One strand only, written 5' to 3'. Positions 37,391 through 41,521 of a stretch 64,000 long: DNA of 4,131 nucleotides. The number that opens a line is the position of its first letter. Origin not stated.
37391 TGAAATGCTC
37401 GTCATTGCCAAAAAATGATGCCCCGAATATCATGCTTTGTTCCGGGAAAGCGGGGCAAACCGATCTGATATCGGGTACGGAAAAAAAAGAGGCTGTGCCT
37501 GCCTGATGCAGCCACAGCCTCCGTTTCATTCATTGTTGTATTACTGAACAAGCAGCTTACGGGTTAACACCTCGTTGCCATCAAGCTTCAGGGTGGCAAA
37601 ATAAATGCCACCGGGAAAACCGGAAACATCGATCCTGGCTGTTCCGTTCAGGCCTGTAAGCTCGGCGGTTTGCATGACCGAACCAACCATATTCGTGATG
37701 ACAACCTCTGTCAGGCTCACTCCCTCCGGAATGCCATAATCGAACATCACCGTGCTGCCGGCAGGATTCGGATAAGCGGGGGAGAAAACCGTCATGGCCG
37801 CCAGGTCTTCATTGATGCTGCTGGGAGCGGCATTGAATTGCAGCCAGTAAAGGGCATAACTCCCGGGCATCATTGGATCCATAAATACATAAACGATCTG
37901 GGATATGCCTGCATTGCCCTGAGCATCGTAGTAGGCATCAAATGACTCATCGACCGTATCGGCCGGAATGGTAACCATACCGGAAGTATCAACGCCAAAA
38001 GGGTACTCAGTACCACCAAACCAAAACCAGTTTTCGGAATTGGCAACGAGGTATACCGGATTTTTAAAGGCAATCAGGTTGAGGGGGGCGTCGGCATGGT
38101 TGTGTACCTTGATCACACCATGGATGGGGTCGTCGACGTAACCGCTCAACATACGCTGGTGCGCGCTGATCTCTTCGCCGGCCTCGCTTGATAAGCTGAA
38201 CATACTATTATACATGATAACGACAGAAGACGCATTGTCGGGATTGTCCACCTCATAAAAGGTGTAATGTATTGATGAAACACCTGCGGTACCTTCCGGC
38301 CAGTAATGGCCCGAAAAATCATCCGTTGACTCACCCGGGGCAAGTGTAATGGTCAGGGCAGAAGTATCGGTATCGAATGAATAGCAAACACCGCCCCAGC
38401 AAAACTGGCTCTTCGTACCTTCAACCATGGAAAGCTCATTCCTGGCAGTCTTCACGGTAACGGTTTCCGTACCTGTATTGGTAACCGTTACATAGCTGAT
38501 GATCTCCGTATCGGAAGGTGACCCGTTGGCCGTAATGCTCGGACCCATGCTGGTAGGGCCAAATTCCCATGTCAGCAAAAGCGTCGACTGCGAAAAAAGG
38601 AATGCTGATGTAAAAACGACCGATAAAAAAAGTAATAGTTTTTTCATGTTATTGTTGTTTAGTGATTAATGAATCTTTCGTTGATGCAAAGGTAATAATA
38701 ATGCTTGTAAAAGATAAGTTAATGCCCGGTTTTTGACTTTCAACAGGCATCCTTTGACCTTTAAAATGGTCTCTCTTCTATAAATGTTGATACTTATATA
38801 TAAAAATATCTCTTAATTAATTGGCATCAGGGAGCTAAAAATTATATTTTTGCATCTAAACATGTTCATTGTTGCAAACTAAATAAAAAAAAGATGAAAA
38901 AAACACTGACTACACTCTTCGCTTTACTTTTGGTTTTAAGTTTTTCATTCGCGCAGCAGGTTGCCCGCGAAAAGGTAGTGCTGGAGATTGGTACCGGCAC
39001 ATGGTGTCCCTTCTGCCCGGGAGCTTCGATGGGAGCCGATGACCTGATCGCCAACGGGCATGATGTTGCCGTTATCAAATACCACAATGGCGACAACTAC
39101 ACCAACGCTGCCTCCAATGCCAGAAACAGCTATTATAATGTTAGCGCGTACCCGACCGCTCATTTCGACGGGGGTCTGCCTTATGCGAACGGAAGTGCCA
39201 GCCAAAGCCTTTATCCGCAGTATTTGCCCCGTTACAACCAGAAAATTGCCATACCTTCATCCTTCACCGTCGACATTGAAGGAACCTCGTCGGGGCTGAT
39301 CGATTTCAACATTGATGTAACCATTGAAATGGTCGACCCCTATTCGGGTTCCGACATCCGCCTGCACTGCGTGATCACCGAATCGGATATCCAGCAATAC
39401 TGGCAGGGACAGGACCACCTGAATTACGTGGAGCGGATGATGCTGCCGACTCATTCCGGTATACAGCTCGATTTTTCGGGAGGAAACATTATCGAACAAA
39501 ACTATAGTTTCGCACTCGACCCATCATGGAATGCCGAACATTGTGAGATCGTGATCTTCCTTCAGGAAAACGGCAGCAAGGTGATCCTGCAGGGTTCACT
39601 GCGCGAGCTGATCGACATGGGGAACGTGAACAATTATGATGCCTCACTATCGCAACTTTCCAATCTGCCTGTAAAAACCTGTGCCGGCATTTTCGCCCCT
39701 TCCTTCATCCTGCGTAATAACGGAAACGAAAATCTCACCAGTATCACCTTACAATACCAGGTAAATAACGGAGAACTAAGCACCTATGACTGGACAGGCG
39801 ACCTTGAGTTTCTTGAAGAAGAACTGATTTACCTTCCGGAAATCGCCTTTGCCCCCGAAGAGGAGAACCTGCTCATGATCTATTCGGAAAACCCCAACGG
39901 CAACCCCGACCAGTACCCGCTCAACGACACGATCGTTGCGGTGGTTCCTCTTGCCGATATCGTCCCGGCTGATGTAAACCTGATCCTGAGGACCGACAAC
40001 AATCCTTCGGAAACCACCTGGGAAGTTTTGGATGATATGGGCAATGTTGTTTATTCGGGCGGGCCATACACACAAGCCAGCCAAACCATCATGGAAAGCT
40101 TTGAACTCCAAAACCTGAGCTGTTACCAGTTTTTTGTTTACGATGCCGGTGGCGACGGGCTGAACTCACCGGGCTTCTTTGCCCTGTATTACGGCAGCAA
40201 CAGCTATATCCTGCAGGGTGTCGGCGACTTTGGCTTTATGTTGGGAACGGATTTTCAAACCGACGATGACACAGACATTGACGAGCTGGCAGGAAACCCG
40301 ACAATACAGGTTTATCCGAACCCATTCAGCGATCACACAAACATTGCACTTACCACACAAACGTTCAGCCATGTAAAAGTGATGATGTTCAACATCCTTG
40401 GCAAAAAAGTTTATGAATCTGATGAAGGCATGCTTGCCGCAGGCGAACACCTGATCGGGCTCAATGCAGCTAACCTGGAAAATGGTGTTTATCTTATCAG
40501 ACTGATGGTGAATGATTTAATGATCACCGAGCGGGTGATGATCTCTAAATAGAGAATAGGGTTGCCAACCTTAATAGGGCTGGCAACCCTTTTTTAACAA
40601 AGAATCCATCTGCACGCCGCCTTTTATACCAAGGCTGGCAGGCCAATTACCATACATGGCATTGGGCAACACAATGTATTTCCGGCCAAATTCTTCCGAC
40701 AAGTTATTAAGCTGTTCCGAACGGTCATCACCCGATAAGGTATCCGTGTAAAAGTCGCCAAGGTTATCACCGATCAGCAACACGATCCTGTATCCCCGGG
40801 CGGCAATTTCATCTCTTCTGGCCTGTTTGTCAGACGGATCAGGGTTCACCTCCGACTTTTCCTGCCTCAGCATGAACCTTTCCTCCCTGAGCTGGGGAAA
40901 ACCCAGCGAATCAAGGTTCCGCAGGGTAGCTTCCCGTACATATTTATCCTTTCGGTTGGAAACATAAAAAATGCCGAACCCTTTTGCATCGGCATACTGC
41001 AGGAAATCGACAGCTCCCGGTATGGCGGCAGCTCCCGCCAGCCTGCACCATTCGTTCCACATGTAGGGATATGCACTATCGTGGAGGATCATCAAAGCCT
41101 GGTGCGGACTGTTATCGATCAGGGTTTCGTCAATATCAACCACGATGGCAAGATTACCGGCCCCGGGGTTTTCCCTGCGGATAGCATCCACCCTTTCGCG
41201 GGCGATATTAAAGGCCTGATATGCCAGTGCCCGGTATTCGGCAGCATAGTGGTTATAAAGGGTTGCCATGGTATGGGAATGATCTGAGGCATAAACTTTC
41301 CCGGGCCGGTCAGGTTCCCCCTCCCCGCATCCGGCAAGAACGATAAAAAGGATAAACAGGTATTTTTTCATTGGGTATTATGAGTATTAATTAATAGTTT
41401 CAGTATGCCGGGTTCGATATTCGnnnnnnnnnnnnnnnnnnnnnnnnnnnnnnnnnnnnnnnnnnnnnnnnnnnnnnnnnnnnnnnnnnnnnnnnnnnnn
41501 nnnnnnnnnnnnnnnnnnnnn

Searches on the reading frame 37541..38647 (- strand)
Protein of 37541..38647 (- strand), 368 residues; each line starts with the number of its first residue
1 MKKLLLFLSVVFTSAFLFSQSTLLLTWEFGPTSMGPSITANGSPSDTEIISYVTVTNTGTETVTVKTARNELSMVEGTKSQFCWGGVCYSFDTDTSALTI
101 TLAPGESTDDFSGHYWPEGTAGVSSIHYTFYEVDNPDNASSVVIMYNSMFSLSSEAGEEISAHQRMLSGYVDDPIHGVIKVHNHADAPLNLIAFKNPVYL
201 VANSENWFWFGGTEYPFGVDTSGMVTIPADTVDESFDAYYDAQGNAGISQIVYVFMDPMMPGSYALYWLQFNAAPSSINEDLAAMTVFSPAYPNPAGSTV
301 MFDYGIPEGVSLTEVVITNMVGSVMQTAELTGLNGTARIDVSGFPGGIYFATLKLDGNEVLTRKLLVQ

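Call 14: search_protein_families(library=pfam, proteins=[window:37541-38647:-], max_evalue=0.001)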
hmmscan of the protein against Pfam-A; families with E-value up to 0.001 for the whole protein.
window:37541-38647:- (368 aa): 1 family
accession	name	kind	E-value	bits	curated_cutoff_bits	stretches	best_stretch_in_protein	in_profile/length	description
PF18962.6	Por_Secre_tail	-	2.1e-08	34.8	27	1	292-367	2-75/75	Secretion system C-terminal sorting domain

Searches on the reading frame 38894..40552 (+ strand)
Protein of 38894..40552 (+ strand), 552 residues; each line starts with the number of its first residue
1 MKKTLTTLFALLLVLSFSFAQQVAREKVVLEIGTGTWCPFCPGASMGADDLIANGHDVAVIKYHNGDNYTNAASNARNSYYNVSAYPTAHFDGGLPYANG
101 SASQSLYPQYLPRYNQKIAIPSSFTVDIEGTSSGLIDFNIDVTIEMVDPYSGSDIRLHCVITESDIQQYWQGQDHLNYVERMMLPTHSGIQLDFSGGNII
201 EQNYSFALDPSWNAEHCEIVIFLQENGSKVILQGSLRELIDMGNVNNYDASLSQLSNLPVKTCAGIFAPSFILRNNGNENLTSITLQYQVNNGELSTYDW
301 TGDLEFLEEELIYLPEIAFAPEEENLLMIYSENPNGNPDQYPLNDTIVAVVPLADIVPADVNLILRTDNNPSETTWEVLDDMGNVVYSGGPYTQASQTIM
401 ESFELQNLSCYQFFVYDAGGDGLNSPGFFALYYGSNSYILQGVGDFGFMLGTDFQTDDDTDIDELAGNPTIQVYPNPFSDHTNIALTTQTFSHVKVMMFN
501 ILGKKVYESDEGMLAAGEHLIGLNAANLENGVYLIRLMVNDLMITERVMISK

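Call 14: search_protein_families(library=pfam, proteins=[window:38894-40552:+], max_evalue=0.001)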
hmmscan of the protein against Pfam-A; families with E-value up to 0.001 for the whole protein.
window:38894-40552:+ (552 aa): 2 families
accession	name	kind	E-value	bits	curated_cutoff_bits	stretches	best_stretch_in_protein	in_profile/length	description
PF18962.6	Por_Secre_tail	-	1.2e-11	45.2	27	1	473-550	1-75/75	Secretion system C-terminal sorting domain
PF11551.14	Omp28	-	4.3e-10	40.1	34.9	1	77-231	4-159/171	Outer membrane protein Omp28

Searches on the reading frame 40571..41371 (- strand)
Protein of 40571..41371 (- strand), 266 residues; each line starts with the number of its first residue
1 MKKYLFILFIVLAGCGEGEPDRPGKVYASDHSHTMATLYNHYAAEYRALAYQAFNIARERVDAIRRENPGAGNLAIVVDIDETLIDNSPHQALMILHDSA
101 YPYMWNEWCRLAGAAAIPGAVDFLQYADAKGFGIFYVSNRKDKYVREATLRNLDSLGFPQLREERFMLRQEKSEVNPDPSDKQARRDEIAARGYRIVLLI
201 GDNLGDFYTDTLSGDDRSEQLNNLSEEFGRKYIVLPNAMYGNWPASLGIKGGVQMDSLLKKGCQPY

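Call 14: search_protein_families(library=pfam, proteins=[window:40571-41371:-], max_evalue=0.001)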
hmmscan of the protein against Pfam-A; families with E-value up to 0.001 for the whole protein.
window:40571-41371:- (266 aa): 3 families
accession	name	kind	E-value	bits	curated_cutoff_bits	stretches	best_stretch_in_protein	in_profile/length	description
PF03767.20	Acid_phosphat_B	-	1e-43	150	27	1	38-243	48-230/230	HAD superfamily, subfamily IIIB (Acid phosphatase)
PF00702.32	Hydrolase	-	7.8e-05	23.6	26.4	0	116-206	99-183/191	haloacid dehalogenase-like hydrolase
PF13344.12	Hydrolase_6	-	0.0003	21.2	27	1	113-165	12-62/101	Haloacid dehalogenase-like hydrolase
